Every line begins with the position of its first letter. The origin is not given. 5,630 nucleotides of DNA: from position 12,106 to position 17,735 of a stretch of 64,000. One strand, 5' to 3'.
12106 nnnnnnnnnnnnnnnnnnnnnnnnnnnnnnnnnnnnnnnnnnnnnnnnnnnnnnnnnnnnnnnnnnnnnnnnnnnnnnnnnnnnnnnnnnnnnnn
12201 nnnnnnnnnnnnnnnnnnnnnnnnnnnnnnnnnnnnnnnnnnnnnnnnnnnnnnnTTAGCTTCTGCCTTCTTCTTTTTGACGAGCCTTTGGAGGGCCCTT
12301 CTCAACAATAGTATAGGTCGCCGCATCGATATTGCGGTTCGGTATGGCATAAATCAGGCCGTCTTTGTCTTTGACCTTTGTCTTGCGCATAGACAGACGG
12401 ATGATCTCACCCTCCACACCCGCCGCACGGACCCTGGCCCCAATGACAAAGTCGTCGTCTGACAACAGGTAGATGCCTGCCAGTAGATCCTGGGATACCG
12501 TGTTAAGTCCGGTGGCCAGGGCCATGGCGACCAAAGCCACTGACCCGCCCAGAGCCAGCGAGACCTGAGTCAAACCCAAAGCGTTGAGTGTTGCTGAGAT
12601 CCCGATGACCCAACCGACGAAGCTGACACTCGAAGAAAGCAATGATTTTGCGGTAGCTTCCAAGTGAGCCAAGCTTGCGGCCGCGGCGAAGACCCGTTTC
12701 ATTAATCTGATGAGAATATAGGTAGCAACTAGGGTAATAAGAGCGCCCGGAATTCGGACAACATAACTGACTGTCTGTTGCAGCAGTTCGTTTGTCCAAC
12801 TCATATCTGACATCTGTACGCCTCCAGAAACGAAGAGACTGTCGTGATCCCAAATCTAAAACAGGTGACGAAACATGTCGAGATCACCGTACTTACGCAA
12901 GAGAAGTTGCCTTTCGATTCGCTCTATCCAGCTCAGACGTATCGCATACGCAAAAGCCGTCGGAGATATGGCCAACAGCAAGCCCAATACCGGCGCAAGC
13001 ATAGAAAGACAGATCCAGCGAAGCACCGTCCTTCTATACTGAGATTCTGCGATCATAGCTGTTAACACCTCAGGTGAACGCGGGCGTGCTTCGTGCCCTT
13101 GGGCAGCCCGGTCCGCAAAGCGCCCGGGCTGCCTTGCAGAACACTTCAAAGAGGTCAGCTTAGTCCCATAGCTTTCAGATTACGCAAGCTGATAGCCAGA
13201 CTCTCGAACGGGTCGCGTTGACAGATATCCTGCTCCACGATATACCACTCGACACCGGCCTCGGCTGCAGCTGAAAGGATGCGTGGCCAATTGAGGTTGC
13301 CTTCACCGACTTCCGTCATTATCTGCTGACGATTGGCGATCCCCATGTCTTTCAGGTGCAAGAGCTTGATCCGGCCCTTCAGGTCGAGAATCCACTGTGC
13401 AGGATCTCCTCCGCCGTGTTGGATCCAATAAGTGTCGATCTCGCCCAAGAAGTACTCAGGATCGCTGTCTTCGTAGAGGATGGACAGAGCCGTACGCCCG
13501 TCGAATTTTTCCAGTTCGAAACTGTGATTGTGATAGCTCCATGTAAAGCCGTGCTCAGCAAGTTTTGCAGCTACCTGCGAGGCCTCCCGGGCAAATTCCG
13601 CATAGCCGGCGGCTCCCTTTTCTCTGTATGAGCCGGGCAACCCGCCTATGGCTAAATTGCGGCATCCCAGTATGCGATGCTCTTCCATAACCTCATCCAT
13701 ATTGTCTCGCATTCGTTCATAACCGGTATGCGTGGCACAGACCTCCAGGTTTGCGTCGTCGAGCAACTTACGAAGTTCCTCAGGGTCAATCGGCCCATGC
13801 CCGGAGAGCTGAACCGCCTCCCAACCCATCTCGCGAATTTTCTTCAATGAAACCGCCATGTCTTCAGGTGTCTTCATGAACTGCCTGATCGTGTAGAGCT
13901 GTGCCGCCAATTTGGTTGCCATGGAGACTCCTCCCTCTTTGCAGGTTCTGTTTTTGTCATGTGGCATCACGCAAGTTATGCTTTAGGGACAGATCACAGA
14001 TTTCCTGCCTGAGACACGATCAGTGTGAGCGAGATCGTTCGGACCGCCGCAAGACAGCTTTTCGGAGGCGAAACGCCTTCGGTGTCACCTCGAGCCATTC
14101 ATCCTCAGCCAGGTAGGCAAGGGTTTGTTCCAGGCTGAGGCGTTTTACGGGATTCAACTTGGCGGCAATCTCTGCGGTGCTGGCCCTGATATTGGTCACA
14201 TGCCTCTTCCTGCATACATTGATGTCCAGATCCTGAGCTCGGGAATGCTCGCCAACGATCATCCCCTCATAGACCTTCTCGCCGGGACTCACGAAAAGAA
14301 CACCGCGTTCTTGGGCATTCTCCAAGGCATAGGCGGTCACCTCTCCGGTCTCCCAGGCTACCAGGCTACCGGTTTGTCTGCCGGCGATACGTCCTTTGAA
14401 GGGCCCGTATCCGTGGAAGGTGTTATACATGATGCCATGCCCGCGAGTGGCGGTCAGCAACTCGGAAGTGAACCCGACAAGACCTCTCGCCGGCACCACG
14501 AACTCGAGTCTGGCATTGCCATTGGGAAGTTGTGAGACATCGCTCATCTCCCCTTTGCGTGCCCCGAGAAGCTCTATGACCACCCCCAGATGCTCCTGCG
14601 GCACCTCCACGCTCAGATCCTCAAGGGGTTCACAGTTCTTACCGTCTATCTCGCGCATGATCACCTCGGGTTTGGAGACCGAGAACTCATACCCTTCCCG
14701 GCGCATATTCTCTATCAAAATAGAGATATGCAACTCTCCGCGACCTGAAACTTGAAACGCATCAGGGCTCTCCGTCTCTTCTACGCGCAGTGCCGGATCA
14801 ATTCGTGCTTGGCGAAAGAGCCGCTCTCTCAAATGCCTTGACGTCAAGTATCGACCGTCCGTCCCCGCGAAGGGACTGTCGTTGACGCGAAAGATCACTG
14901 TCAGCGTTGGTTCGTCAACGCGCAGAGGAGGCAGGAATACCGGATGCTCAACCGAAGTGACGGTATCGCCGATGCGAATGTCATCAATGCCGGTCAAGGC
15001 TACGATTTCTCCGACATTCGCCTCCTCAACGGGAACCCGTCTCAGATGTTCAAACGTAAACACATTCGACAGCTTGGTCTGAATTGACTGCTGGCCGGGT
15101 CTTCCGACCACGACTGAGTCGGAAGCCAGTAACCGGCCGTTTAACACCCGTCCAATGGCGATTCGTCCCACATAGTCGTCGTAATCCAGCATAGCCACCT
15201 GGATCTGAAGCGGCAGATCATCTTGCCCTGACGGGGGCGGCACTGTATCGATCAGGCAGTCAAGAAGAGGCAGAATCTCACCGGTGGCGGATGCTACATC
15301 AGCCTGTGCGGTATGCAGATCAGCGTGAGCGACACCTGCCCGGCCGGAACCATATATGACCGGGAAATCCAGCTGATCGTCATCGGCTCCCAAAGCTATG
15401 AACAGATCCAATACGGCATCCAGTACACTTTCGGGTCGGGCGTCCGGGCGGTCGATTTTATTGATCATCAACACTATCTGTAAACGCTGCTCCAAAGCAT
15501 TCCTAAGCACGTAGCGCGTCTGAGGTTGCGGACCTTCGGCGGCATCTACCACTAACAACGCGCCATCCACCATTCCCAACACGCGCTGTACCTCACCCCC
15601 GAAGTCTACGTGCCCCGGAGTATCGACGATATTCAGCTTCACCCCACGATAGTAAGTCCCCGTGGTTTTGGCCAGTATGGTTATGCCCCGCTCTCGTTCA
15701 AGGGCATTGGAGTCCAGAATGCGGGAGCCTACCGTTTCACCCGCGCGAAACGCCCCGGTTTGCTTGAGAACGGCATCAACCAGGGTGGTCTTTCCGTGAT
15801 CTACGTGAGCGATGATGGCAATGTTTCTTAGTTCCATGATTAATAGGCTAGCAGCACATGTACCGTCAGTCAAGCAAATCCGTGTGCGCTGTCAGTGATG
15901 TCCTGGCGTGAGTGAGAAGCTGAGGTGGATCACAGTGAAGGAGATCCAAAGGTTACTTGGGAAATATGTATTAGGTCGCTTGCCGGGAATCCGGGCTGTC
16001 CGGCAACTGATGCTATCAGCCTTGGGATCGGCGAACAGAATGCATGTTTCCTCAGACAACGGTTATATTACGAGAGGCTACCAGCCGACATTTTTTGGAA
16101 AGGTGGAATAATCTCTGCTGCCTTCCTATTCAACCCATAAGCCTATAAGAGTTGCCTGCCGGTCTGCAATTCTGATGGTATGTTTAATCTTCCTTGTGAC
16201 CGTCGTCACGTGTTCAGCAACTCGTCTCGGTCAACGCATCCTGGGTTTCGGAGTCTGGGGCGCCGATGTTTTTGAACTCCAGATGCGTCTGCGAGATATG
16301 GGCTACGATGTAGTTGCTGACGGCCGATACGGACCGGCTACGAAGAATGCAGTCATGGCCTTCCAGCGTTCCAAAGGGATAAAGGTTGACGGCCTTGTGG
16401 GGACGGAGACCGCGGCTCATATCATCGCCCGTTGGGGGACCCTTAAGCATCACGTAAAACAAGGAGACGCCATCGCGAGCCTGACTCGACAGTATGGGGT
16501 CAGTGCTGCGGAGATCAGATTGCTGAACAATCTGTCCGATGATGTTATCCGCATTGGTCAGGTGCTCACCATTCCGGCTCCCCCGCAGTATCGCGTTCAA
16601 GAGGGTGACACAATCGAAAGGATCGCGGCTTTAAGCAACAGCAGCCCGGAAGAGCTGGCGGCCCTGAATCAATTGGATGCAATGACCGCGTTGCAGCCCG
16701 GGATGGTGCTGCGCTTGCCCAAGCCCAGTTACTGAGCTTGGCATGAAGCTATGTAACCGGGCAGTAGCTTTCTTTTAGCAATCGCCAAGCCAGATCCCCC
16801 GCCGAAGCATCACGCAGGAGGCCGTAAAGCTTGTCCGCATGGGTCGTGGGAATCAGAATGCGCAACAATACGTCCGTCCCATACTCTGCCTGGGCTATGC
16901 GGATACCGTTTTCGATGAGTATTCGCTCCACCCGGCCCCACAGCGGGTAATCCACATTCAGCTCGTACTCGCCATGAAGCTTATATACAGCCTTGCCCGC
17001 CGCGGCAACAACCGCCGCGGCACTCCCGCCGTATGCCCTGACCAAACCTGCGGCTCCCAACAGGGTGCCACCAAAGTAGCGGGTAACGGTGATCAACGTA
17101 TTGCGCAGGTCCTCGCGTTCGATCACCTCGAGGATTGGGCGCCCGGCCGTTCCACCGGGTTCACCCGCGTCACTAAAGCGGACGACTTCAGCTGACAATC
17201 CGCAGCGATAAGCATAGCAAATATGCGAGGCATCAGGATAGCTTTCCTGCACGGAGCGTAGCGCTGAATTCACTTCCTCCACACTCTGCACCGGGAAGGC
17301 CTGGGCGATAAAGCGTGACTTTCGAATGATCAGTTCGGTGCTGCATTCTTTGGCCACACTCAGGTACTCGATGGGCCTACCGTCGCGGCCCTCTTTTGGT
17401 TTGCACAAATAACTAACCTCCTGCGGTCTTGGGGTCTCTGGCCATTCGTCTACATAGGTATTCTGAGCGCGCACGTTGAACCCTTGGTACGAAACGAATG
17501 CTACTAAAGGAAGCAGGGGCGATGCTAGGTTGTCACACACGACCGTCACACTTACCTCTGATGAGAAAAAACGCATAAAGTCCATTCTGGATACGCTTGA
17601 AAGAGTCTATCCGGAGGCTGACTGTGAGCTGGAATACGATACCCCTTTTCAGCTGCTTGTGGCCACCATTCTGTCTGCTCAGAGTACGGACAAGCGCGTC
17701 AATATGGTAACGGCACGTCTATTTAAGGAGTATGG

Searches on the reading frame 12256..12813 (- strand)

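Call 30: search_protein_families(library=pfam, proteins=[window:12256-12813:-], max_evalue=0.0001)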
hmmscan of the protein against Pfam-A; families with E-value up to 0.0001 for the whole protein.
window:12256-12813:- (185 aa): 1 family
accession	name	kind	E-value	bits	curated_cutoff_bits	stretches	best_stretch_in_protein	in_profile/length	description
PF00924.24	MS_channel_2nd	-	1.7e-10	41.3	20.2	1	107-162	3-58/68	Mechanosensitive ion channel, beta-domain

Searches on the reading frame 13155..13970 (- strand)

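Call 30: search_protein_families(library=pfam, proteins=[window:13155-13970:-], max_evalue=0.0001)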
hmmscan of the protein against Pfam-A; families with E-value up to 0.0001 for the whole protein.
window:13155-13970:- (271 aa): 1 family
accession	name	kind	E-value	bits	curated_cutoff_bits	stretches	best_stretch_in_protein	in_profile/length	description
PF01261.30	AP_endonuc_2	-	3.9e-14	53.4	31.1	1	43-248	2-230/249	Xylose isomerase-like TIM barrel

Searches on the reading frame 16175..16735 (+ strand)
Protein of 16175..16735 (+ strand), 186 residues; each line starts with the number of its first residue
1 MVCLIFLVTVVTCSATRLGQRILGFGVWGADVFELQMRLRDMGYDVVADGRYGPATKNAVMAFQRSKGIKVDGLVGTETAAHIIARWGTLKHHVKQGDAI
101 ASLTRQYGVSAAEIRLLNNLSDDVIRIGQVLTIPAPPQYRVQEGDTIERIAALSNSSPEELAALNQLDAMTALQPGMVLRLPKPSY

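Call 30: search_protein_families(library=pfam, proteins=[window:16175-16735:+], max_evalue=0.0001)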
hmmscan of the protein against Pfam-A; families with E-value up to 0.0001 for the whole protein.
window:16175-16735:+ (186 aa): 5 families
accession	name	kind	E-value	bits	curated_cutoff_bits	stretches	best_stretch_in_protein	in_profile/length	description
PF01476.26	LysM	-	8.8e-25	86.8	20.9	2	92-134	1-43/43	LysM domain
PF01471.23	PG_binding_1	-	1.4e-16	60.9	23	1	29-82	2-56/57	Putative peptidoglycan binding domain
PF09374.15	PG_binding_3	-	1.2e-07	32.2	24.6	1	35-63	6-33/76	Predicted Peptidoglycan domain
PF23473.1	LysM3_LYK4_5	-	1.1e-06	29.1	29.3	0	93-125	6-38/48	LYK4/5 LysM3 domain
PF23446.1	LysM1_NFP_LYK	-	7.4e-05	24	36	0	139-182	8-54/60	NFP/LYK LysM1 domain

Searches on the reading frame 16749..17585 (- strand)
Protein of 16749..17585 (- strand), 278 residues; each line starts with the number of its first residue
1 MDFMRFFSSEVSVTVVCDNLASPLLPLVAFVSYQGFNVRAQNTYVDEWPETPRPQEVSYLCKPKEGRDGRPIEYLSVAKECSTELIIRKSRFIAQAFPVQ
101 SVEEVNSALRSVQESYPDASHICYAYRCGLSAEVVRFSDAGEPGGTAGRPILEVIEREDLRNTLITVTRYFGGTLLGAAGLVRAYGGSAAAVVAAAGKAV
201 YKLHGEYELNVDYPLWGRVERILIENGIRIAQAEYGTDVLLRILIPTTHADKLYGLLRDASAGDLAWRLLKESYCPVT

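Call 30: search_protein_families(library=pfam, proteins=[window:16749-17585:-], max_evalue=0.0001)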
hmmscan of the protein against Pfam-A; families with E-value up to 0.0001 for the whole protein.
window:16749-17585:- (278 aa): 2 families
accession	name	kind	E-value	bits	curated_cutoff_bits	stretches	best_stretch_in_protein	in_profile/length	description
PF01205.25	UPF0029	-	1.2e-36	125.4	27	1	88-192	1-106/107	Uncharacterized protein family UPF0029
PF09186.17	DUF1949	-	1.4e-11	44.5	23.7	1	209-263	1-55/56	Domain of unknown function (DUF1949)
